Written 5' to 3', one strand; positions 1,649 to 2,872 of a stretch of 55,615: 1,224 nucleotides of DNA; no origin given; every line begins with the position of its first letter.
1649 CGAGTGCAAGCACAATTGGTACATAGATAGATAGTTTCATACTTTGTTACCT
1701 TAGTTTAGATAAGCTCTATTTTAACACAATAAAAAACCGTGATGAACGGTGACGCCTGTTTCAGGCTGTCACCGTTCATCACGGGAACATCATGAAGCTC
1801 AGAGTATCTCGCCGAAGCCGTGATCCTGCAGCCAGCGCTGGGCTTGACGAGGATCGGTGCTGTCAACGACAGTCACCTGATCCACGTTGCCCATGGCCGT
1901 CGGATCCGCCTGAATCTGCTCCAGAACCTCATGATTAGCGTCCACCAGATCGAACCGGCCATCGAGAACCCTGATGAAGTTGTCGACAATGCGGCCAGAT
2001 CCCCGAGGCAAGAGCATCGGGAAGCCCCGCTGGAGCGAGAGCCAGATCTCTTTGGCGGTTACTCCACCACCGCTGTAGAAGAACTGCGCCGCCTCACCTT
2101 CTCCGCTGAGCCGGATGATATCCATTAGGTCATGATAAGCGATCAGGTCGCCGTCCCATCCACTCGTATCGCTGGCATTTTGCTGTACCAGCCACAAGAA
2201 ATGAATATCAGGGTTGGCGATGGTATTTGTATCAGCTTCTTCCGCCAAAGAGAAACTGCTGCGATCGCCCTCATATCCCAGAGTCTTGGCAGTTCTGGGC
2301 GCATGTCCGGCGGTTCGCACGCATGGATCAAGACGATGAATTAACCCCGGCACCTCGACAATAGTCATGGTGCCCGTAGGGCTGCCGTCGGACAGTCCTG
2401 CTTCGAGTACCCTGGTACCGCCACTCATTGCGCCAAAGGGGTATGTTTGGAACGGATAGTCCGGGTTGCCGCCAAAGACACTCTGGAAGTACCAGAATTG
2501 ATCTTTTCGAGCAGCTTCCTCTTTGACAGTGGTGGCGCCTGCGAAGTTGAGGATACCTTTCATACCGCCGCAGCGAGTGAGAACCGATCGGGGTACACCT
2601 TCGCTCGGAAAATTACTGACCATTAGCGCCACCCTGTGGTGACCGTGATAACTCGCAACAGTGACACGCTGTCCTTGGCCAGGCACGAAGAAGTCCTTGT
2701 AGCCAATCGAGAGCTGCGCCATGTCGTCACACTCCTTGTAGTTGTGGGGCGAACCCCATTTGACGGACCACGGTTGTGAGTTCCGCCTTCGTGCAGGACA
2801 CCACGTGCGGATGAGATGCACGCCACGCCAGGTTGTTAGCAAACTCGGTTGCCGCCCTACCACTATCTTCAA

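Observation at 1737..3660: Tandem TRPM-like SLOG (LSDAT) domain proteins as a self-contained high-GC operon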

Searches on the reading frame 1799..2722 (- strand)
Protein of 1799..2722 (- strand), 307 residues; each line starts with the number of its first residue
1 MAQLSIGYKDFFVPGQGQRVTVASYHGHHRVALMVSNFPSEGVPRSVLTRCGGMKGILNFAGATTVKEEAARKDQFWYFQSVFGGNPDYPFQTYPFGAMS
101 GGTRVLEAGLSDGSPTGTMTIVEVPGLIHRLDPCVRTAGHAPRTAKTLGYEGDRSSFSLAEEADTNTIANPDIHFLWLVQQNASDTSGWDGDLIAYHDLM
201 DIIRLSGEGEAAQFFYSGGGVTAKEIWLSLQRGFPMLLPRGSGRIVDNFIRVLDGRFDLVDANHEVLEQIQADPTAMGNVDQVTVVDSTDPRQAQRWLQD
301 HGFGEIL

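Call 4: search_protein_families(library=pfam, proteins=[window:1799-2722:-], max_evalue=1)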
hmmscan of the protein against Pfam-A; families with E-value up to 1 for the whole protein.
window:1799-2722:- (307 aa): 1 family
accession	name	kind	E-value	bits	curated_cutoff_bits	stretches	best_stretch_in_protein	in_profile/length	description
PF18171.6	LSDAT_prok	-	0.04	13.6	25.4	1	200-256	116-171/195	SLOG in TRPM, prokaryote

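Call 5: search_protein_families(library=padloc, proteins=[window:1799-2722:-], max_evalue=1)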
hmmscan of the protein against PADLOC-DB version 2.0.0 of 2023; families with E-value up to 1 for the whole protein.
window:1799-2722:- (307 aa): 0 families

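Call 6: search_protein_families(library=ncbifam, proteins=[window:1799-2722:-], max_evalue=1)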
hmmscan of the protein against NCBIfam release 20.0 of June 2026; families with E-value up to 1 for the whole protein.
window:1799-2722:- (307 aa): 0 families

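Call 10: find_homologous_proteins(query=window:1799-2722:-)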
Query window:1799-2722:- (307 aa): 11 proteins with E <= 0.001 among 1302 candidates.
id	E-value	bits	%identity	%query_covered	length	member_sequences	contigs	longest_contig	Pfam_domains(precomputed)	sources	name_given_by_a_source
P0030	1.9e-208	709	100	100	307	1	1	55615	-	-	-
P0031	5.7e-137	474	70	99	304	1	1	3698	-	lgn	-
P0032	1.1e-123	430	66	100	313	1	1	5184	-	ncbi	-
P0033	1.7e-122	427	63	99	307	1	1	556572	-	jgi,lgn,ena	-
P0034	3.5e-119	416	63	99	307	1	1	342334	-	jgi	jgi:hypothetical protein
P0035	3.7e-113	396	68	84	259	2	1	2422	-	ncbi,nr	ncbi:MAG TPA: hypothetical protein VFO38_00035, partial [Candidatus Saccharimonadales bacterium]|nr:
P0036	4.6e-96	340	54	98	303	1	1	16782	-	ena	-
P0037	8.0e-59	217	43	98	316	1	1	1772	-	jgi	jgi:hypothetical protein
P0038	1.5e-58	216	40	99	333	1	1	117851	-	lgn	-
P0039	3.4e-57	212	42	98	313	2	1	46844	-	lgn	-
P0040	1.4e-55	207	40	98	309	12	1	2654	-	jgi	jgi:hypothetical protein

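Call 12: find_encoding_contigs(protein=P0033, flank=8000, max_places=3)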
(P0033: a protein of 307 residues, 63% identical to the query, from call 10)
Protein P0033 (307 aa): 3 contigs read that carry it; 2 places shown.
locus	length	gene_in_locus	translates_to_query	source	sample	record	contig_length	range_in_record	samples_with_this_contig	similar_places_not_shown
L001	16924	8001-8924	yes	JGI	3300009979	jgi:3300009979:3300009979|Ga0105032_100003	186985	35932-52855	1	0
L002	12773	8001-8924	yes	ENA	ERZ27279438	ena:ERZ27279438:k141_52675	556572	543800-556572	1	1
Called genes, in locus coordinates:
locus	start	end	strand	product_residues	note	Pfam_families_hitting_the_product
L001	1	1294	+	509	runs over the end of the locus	PF00512:HisKA, PF02518:HATPase_c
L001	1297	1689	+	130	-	PF00072:Response_reg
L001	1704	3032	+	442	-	-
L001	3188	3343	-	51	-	-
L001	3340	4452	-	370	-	-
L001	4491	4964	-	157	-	-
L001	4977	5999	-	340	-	PF23381:Beta-prop_IFT122_1st (faint), PF25460:Beta-prop_Aladin (faint), PF26549:Tricorn_N, PF00930:DPPIV_N (weak), PF07676:PD40 (weak), PF25174:Beta-prop_THOC3, PF26550:Tricorn_2nd, PF26549:Tricorn_N (weak), +1 more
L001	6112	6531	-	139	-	-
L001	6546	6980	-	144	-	PF00903:Glyoxalase, PF13669:Glyoxalase_4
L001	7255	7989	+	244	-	-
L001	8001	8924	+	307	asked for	-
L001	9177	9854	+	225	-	PF10604:Polyketide_cyc2 (weak), PF08327:AHSA1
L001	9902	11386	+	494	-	PF07690:MFS_1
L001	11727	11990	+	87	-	-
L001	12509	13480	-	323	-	-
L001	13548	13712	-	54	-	-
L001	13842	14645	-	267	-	PF01978:TrmB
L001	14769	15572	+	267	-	-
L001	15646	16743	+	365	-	-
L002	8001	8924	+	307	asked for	-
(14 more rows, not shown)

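Call 13: find_encoding_contigs(protein=P0038, flank=8000, max_places=2)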
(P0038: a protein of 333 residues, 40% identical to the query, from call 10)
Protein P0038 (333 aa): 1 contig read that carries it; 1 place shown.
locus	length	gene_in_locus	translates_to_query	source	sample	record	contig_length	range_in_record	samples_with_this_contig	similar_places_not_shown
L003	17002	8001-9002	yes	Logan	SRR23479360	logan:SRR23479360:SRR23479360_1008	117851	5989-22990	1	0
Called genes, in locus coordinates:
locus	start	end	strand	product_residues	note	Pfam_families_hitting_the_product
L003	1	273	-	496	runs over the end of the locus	-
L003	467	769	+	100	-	-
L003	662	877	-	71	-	-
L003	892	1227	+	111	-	PF03551:PadR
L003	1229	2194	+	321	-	PF22564:HAAS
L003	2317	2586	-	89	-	PF08922:DUF1905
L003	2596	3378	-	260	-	PF00561:Abhydrolase_1, PF12697:Abhydrolase_6, PF12146:Hydrolase_4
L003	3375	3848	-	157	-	PF12802:MarR_2, PF01047:MarR (weak)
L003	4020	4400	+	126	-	PF13489:Methyltransf_23 (weak), PF01135:PCMT (faint), PF13847:Methyltransf_31, PF13649:Methyltransf_25, PF08241:Methyltransf_11, PF08242:Methyltransf_12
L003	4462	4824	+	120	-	PF03795:YCII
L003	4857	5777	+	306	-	PF03881:Fructosamin_kin (faint), PF01636:APH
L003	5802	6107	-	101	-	PF03795:YCII (weak)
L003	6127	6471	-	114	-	PF25213:HVO_A0261_N, PF09339:HTH_IclR, PF01047:MarR, PF12840:HTH_20, PF25212:HVO_A0114 (weak), PF01022:HTH_5, PF13412:HTH_24, PF12802:MarR_2, +2 more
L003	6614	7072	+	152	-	PF04191:PEMT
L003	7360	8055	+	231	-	-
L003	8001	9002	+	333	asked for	-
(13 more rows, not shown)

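Call 33: predict_structure(alignment_id=A2)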
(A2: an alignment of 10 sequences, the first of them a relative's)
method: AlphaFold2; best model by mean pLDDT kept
length: 307 residues; sequences in the alignment: 10
mean_pLDDT: 68.5   pTM: 0.77
mean pLDDT of the five models: 68.5, 67.7, 65.4, 65.1, 62.9
residues with pLDDT >= 90: 92; 70-90: 81; 50-70: 35; < 50: 99
segments of 3 or more residues with pLDDT < 50: 12-44, 49-52, 104-117, 141-170, 175-188
pLDDT, mean of each block of 10 residues (from residue 1): 56 35 30 37 48 74 75 88 94 87 48 47 77 73 39 30 38 44 41 74 81 89 90 96 91 90 80 93 95 97 95
secondary structure, 60 per line:
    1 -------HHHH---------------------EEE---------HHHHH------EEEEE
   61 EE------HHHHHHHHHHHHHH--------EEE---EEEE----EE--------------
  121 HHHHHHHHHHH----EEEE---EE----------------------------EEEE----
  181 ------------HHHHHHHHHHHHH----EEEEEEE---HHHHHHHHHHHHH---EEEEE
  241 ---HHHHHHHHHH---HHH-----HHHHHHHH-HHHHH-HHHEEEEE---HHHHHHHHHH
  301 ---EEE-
elements in order: H8-11 E33-35 H45-49 E56-62 H69-82 E91-93 E97-100 H121-131 E136-139 E173-176 H193-205 E210-216 H220-232 E236-240 H244-253 H265-272 H274-278 E283-287 H291-300 E304-306

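Call 36: fold_search(model_id=the predicted structure, library=pdb)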
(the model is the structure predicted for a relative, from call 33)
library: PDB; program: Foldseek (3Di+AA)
matches with E <= 10: 685; with E <= 0.001: 68
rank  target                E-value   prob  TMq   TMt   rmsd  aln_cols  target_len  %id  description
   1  8sr7_A                7.0e-07  1.00  0.52  0.14   8.7       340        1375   10  Cryo-EM structure of TRPM2 chanzyme in the presence of Magnesium, Adenosine monophosphate, and Ribose-5-phosphate (released 2024-05-08)
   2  8sra_A                1.6e-06  1.00  0.49  0.13   6.6       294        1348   12  Cryo-EM structure of TRPM2 chanzyme in the presence of Calcium (released 2024-05-08)
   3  8srg_A                2.2e-06  1.00  0.51  0.14   8.0       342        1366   11  Cryo-EM structure of TRPM2 chanzyme in the presence of Magnesium, Adenosine monophosphate, and Ribose-5-phosphate (released 2024-05-15)
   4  8srj_A                3.7e-06  1.00  0.51  0.17   7.2       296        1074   10  Cryo-EM structure of TRPM2 chanzyme (without NUDT9-H domain) in the presence of EDTA, apo state (released 2024-05-15)
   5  8srk_A                3.7e-06  1.00  0.47  0.16   6.4       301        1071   11  Cryo-EM structure of TRPM2 chanzyme (without NUDT9-H domain) in the presence of Ca and ADP-ribose (released 2024-05-15)
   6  9nw3_6A               4.4e-06  1.00  0.46  0.53   6.3       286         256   13  Ciliary tip central pair (released 2025-07-30)
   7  8sr8_A                4.4e-06  1.00  0.50  0.13   9.1       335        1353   12  Cryo-EM structure of TRPM2 chanzyme in the presence of EDTA (apo state) (released 2024-05-08)
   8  8sr9_A                5.9e-06  1.00  0.47  0.13   7.6       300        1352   12  Cryo-EM structure of TRPM2 chanzyme in the presence of Magnesium (released 2024-05-08)
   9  8sre_A                7.9e-06  1.00  0.45  0.12   7.9       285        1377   11  Cryo-EM structure of TRPM2 chanzyme in the presence of Magnesium and ADP-ribose, closed state (released 2024-05-15)
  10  8sri_A                1.4e-05  1.00  0.48  0.13   6.9       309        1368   12  Cryo-EM structure of TRPM2 chanzyme (E1114A) in the presence of Magnesium and ADP-ribose, closed state (released 2024-05-15)
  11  6puu_A                1.4e-05  1.00  0.43  0.12   8.9       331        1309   13  Human TRPM2 bound to 8-Br-cADPR and calcium (released 2019-09-25)
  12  9b90_A                1.5e-05  1.00  0.48  0.17   6.4       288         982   16  Cryo-EM structure of the human TRPM4 channel in complex with calcium and ATP at 37 degrees Celsius (released 2024-05-15)
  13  8e6t_A                1.9e-05  1.00  0.46  0.14   8.6       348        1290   14  Human TRPM2 ion channel in 1 mM BR-ADPR (released 2024-08-14)
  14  8e6v                  2.1e-05  1.00  0.52  0.25   8.0       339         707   13  MHR1/2 and NUDT9H of human TRPM2 in 1 mM dADPR (local refinement) (released 2024-08-14)
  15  8srb_A                2.1e-05  1.00  0.45  0.12   7.8       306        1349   11  Cryo-EM structure of TRPM2 chanzyme in the presence of EDTA and ADP-ribose (released 2024-05-08)
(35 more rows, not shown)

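Call 64: find_related_loci(query=A2, collection=metagenome_contigs, flank=8000)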
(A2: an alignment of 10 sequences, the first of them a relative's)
Query A2 (307 aa) in metagenome_contigs; peptide patterns used: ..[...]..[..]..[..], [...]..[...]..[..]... (x = any residue, [..] = any of these).
70 stretches matched a pattern; 7 encode a relative of the query (tblastn E <= 1e-3); 7 distinct loci.
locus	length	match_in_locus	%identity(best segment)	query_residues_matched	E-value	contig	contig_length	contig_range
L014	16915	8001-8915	63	1-303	3e-127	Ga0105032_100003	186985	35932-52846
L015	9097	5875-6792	39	4-304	3e-65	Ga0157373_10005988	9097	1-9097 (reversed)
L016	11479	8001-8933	40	2-307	5e-64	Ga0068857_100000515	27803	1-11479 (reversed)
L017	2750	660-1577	40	4-304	3e-60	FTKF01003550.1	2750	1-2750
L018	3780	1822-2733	42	8-307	2e-59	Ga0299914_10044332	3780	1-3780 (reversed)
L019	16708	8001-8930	38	3-307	1e-58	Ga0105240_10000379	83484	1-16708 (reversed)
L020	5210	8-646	42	100-307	1e-44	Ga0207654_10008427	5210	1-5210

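Call 68: search_protein_families(library=pfam, proteins=[L018:3244-3699:+, L019:9115-9906:-, L001:9177-9854:+], max_evalue=0.1)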
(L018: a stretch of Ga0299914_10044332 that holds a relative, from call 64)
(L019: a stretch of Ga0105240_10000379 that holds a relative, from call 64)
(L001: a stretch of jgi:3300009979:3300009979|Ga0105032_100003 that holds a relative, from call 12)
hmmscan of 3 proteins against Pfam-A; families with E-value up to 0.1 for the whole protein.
L018:3244-3699:+ (151 aa): 5 families
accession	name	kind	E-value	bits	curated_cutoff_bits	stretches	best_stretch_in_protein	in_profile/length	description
PF13673.13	Acetyltransf_10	-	5.3e-13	49.5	23.6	1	30-149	3-126/128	Acetyltransferase (GNAT) domain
PF13508.13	Acetyltransf_7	-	2.2e-10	41.2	27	1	62-130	9-82/84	Acetyltransferase (GNAT) domain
PF00583.31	Acetyltransf_1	-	3.2e-09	37.5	20.7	1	33-130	13-116/116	Acetyltransferase (GNAT) family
PF14542.12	Acetyltransf_CG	-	0.00045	20.7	30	1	60-116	5-61/80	GCN5-related N-acetyl-transferase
PF11000.13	DUF2840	-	0.081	13.1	25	1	30-89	6-64/148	Protein of unknown function (DUF2840)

L019:9115-9906:- (263 aa): 0 families

L001:9177-9854:+ (225 aa): 4 families
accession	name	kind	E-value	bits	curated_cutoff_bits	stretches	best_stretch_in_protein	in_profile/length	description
PF08327.17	AHSA1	-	3.4e-18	66.5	22.1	1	81-215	2-124/125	Activator of Hsp90 ATPase homolog 1-like protein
PF10604.15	Polyketide_cyc2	-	2.7e-06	28.2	27.4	1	72-213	3-139/142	Polyketide cyclase / dehydrase and lipid transport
PF25031.1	SBSPON_C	-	0.049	14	27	1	18-68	19-69/125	SBSPON-like, C-terminal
PF03364.25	Polyketide_cyc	-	0.057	14.1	23.4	0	81-114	3-35/126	Polyketide cyclase / dehydrase and lipid transport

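Call 70: search_protein_families(library=phrogs, proteins=[window:1799-2722:-], max_evalue=0.01)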
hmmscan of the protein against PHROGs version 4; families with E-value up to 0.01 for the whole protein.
window:1799-2722:- (307 aa): 0 families

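Call 86: search_solved_structures(query=A2, max_evalue=1, show_alignments=1)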
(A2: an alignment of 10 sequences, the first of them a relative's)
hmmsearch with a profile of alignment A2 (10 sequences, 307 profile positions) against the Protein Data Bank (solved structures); distinct sequences matched with E-value up to 1: 22.
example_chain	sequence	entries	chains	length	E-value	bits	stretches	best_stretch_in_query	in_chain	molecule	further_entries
6bpq_A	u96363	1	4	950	0.005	18.9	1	214-254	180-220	Transient receptor potential cation channel subfamily M member 8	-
6o6a_A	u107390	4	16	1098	0.0058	18.7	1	213-254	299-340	Transient receptor potential cation channel subfamily M member 8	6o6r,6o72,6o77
9zcr_A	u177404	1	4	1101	0.0058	18.7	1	213-254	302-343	Transient receptor potential cation channel subfamily M member 8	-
9p7s_A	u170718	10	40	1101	0.0058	18.7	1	213-254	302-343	Transient receptor potential cation channel subfamily M member 8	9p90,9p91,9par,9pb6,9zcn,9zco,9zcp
9b6i_A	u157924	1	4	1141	0.0063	18.6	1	213-254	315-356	Transient receptor potential cation channel subfamily M member 8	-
8e4q_A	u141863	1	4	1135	0.0066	18.5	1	213-254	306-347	Transient receptor potential cation channel subfamily M member 8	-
6nr4_A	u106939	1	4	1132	0.0066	18.5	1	213-254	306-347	Transient receptor potential cation channel subfamily M member 8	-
6nr2_A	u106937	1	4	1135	0.0066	18.5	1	213-254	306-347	Transient receptor potential cation channel subfamily M member 8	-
6nr3_A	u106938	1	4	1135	0.0066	18.5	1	213-254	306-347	Transient receptor potential cation channel subfamily M member 8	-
8bdc_A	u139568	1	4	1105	0.029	16.4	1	200-255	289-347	Transient receptor potential cation channel subfamily M member 8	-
9p8y_A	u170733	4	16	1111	0.03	16.4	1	200-255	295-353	Transient receptor potential cation channel subfamily M member 8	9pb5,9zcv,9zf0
9zcu_A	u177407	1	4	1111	0.03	16.4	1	200-255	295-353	Transient receptor potential cation channel subfamily M member 8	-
9vjn_A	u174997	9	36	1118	0.12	14.4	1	209-253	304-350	Transient receptor potential cation channel subfamily M member 8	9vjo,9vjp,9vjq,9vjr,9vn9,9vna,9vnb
7wra_A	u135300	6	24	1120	0.12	14.4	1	209-253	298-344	Transient receptor potential cation channel subfamily M member 8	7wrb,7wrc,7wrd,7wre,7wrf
8e4l_A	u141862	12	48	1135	0.12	14.4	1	209-253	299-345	Transient receptor potential cation channel subfamily M member 8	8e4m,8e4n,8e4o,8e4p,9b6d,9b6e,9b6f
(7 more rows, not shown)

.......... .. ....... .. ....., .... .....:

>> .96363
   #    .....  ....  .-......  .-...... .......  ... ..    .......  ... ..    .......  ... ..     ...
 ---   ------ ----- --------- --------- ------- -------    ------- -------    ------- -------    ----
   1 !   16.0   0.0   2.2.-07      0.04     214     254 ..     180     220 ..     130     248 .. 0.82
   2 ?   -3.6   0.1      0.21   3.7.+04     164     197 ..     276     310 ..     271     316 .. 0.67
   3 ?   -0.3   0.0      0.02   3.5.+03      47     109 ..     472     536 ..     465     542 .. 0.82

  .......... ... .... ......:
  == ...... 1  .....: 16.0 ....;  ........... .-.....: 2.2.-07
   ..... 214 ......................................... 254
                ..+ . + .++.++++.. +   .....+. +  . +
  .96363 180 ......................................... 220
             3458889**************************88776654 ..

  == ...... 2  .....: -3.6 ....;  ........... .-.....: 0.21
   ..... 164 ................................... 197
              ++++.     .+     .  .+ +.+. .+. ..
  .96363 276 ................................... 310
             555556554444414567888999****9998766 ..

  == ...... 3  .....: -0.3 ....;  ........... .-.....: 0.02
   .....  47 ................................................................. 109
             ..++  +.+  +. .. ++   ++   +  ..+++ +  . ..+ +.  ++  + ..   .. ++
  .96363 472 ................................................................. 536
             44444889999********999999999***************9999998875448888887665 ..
